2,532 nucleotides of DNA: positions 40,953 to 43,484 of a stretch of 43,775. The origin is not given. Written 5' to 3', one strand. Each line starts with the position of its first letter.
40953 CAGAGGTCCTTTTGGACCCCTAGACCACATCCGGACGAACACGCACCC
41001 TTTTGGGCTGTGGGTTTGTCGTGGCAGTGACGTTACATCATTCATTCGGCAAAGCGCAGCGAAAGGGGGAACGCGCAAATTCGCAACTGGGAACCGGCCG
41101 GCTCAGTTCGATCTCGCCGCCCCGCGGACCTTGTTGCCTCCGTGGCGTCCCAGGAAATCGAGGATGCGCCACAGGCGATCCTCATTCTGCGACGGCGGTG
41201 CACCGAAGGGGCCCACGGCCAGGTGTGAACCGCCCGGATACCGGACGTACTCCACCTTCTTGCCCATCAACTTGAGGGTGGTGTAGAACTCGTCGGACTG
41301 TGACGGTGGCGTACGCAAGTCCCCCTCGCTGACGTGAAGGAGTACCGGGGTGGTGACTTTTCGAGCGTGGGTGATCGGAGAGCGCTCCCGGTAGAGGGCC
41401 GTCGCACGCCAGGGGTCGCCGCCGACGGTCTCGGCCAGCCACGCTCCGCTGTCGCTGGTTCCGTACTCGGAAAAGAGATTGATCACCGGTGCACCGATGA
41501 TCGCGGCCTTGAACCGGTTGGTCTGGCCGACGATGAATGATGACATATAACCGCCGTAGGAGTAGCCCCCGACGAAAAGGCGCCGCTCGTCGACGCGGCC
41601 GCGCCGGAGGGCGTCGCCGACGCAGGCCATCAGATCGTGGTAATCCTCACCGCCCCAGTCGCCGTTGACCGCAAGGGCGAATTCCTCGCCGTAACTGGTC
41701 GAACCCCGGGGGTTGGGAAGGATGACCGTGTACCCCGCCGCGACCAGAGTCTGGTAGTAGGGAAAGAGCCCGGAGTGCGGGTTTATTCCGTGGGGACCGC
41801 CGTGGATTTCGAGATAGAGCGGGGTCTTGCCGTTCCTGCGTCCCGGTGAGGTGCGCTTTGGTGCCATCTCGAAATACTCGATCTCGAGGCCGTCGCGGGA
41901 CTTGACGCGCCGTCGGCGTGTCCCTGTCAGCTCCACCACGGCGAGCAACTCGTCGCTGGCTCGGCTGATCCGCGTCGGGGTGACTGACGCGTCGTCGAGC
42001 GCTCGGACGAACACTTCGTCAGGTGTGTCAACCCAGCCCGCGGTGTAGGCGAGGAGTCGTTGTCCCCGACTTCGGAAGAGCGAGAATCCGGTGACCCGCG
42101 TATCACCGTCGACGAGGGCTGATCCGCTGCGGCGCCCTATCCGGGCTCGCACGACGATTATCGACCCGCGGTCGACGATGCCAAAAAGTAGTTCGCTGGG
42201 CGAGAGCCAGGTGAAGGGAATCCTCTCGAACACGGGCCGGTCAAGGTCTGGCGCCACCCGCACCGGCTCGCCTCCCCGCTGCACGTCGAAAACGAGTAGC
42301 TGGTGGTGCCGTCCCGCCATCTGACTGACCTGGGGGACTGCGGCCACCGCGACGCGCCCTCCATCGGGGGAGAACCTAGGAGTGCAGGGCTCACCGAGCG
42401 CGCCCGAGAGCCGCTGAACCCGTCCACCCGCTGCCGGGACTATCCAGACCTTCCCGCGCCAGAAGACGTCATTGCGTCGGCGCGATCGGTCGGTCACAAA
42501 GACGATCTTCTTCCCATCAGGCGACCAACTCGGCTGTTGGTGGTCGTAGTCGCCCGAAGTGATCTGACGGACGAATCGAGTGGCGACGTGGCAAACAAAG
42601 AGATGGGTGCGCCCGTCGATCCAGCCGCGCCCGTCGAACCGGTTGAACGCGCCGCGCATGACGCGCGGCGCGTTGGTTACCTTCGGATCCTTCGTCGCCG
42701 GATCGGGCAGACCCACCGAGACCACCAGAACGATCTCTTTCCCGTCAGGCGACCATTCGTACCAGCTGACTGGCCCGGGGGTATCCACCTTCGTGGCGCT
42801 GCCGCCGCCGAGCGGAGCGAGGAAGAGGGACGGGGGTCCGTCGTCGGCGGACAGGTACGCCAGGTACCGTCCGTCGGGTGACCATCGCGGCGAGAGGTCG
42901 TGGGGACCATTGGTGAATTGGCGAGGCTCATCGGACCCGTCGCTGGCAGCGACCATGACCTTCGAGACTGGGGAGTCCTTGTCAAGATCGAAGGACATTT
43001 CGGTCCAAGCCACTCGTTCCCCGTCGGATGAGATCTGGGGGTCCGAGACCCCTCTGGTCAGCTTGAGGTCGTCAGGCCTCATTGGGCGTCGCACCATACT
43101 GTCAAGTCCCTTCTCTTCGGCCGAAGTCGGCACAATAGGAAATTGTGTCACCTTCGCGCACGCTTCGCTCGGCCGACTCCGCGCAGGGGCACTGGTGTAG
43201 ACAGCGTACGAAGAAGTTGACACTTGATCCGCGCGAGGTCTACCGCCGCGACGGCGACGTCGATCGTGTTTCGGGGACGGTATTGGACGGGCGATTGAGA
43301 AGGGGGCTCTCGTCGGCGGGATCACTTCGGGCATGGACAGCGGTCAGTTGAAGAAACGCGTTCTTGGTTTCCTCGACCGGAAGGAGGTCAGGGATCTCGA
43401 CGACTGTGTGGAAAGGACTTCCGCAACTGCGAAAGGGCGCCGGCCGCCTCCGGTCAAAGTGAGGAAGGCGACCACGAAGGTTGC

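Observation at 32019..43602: Three co-oriented degenerate copies of the 3' half of tRNA-Leu(CAG) divide the last 11.6 kb into cassettes, with no integrase present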

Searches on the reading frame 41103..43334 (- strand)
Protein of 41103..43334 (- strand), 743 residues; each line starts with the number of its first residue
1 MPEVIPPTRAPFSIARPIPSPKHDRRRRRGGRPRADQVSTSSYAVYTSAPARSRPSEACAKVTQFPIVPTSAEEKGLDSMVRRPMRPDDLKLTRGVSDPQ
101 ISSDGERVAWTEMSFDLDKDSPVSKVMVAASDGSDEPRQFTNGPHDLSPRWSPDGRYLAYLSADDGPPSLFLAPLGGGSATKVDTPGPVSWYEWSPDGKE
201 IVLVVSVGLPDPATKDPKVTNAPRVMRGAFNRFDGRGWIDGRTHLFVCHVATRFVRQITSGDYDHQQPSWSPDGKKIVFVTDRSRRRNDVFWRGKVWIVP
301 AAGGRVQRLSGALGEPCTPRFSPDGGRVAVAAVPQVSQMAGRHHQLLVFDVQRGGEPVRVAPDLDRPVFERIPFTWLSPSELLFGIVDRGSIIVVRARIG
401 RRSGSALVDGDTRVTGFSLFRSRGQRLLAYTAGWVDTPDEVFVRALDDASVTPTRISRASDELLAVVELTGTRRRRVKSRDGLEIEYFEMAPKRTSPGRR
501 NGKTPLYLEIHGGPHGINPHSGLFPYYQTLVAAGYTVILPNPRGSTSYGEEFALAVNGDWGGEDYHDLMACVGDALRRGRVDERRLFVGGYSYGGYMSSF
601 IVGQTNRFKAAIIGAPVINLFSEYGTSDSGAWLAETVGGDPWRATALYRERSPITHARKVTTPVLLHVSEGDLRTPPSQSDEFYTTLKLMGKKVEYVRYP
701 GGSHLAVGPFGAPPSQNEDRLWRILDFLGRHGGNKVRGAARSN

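Call 11: search_protein_families(library=pfam, proteins=[window:41103-43334:-], max_evalue=0.01)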
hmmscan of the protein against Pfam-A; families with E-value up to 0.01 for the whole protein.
window:41103-43334:- (743 aa): 8 families
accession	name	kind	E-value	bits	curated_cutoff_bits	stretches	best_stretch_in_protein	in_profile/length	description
PF00326.27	Peptidase_S9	-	3.8e-44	151.2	22.6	1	528-732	8-210/213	Prolyl oligopeptidase family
PF07676.18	PD40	-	3.3e-17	62.4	20.9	2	256-291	2-37/38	WD40-like Beta Propeller Repeat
PF12146.15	Hydrolase_4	-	3.2e-07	30.4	27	1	515-622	11-115/239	Serine aminopeptidase, S33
PF00930.27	DPPIV_N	-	5.7e-07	29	22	0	243-282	23-62/354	Dipeptidyl peptidase IV (DPP IV) N-terminal region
PF20434.5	BD-FAE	-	5.5e-05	23.2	26.8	1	497-687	6-215/215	BD-FAE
PF00561.26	Abhydrolase_1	-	0.0003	21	25.8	1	510-659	6-139/245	alpha/beta hydrolase fold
PF01738.24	DLH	-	0.00099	19.2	21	1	530-704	37-186/217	Dienelactone hydrolase family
PF07859.19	Abhydrolase_3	-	0.0075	16.5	25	0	578-705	65-207/210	alpha/beta hydrolase fold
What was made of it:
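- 41036..43518 (.): Cassette 1 (tRNA to C). It holds a single gene, an S9 prolyl-oligopeptidase-family peptidase with PD40 repeats (41103-43334, -). GC is 64%. Pfam (call 11).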

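Call 13: find_encoding_contigs(protein=window:41103-43334:-, flank=10000, max_places=10)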
Protein window:41103-43334:- (743 aa): no gene with exactly this product is on record in the collection.
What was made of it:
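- Tried and rejected: Not on record (call 13).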
